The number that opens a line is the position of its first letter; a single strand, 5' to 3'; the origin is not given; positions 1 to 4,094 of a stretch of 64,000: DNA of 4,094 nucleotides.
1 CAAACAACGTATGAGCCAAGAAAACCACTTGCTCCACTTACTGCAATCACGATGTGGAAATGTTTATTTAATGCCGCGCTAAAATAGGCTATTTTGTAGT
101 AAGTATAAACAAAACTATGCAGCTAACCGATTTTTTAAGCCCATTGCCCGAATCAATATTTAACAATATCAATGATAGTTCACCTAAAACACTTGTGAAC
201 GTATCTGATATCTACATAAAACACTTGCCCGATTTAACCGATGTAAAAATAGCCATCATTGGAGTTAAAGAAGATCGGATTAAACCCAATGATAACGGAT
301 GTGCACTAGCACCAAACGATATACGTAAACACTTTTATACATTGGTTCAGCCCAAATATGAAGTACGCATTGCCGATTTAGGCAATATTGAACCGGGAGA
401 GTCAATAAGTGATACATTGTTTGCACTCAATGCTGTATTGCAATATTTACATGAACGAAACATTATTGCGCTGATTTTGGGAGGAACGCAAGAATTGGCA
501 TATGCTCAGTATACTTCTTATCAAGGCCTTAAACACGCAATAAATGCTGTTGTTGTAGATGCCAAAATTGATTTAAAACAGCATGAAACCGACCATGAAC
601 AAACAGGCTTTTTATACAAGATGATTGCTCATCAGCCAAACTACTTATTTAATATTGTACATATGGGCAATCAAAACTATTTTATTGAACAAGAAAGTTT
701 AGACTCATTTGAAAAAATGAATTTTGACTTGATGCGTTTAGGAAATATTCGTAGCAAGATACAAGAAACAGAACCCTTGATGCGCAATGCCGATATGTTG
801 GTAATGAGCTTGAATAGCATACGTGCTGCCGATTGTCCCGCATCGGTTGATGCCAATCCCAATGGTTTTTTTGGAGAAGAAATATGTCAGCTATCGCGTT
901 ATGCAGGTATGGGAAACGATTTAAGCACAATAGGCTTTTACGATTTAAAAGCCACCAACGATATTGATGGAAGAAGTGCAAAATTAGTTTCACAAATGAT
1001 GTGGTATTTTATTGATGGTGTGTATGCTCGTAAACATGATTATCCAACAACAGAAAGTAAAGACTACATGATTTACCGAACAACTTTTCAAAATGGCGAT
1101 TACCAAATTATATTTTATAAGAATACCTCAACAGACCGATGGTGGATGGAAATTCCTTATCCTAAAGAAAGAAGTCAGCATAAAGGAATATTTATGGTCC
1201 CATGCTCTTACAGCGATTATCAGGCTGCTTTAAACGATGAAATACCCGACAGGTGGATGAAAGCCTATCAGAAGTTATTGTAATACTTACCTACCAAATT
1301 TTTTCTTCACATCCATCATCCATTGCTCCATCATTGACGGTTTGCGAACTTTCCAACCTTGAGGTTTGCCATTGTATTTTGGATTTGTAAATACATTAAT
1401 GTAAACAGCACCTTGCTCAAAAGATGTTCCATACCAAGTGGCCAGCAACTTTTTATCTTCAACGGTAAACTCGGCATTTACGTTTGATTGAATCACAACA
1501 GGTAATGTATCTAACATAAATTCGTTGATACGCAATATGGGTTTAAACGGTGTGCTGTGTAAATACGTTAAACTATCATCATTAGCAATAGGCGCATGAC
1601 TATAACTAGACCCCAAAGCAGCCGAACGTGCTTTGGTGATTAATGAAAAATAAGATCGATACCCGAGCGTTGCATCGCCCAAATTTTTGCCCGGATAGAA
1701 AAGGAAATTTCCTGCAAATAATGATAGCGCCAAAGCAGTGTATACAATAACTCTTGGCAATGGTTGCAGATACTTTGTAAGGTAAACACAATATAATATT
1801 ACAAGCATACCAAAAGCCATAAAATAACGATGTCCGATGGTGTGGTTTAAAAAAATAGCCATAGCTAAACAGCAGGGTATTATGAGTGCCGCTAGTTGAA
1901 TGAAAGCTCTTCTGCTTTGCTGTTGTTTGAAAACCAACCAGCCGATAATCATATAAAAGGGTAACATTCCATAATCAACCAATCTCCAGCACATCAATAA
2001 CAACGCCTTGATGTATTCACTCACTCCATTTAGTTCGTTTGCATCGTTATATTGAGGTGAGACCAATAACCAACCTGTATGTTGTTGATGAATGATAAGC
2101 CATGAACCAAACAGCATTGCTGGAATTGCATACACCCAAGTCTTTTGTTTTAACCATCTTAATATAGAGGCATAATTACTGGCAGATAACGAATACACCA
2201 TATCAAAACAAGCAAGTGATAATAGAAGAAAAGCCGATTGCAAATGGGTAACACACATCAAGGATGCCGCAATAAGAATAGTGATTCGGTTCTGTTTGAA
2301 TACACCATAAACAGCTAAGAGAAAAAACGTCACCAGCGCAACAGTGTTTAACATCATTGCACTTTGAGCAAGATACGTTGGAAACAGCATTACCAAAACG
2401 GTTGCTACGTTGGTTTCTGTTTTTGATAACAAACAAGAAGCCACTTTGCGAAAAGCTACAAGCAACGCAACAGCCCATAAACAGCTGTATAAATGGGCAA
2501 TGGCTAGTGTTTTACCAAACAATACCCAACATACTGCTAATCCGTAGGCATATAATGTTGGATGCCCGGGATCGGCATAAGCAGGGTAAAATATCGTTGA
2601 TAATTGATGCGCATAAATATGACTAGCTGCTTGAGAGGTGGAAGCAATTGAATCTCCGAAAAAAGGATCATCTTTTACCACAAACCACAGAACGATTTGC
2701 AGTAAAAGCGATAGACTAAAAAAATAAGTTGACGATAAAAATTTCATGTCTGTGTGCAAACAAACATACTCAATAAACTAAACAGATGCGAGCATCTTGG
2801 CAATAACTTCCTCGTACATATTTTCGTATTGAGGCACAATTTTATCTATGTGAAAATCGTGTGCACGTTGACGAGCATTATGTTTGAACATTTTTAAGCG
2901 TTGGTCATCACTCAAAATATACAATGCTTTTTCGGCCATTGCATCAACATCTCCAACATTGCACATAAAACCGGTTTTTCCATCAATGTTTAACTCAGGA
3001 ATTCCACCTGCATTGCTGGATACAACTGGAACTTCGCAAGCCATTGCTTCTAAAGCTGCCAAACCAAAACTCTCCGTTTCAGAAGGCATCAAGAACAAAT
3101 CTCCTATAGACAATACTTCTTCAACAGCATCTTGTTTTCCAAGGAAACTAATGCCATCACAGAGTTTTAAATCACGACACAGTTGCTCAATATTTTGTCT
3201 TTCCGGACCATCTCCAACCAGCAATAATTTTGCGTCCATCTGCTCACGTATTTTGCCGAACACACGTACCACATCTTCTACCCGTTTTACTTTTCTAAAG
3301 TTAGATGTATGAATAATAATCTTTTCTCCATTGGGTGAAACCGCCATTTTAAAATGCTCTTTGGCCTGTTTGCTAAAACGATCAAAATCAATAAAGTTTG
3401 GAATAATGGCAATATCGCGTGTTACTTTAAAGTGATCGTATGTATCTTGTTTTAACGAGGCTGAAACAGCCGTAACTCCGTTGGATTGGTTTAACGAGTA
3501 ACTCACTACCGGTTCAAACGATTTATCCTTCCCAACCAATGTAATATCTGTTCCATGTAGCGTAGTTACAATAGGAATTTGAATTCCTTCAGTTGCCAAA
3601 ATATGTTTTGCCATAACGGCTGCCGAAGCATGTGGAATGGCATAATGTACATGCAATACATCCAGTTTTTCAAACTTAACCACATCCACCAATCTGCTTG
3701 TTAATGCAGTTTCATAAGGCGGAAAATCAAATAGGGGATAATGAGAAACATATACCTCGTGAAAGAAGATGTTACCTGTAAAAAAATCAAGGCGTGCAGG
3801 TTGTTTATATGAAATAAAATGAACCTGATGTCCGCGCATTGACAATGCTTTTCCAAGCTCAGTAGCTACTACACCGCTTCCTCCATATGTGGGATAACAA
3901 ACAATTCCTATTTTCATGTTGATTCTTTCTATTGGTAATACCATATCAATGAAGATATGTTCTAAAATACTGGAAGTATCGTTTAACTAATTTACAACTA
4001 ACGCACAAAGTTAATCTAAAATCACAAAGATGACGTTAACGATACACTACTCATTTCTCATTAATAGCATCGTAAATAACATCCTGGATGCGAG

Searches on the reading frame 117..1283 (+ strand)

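Call 11: search_protein_families(library=pfam, max_evalue=0.0001, proteins=[window:117-1283:+])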
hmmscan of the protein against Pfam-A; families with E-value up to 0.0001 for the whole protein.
window:117-1283:+ (388 aa): 1 family
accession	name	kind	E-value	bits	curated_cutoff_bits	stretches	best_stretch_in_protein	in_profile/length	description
PF00491.26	Arginase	-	5e-13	49.6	22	1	44-297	2-276/280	Arginase family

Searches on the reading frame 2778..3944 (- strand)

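Call 11: search_protein_families(library=pfam, max_evalue=0.0001, proteins=[window:2778-3944:-])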
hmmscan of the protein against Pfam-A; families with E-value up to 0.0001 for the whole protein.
window:2778-3944:- (388 aa): 6 families
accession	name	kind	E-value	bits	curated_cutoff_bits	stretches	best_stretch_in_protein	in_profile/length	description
PF00534.26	Glycos_transf_1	-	5.8e-42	143.6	26.4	1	196-360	4-172/172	Glycosyl transferases group 1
PF13692.12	Glyco_trans_1_4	-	3.6e-35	121.7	27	1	208-346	2-142/142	Glycosyl transferases group 1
PF13439.12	Glyco_transf_4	-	5.3e-28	98.6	28.5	1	20-189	1-170/170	Glycosyltransferase Family 4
PF13579.12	Glyco_trans_4_4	-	2.1e-12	48.1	29.7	1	21-183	1-157/158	Glycosyl transferase 4-like domain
PF20706.3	GT4-conflict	-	8.4e-12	45.2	26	1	217-317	209-318/385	Family 4 Glycosyltransferase in conflict systems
PF13477.12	Glyco_trans_4_2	-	2e-11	44.7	23.4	1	28-160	14-138/139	Glycosyl transferase 4-like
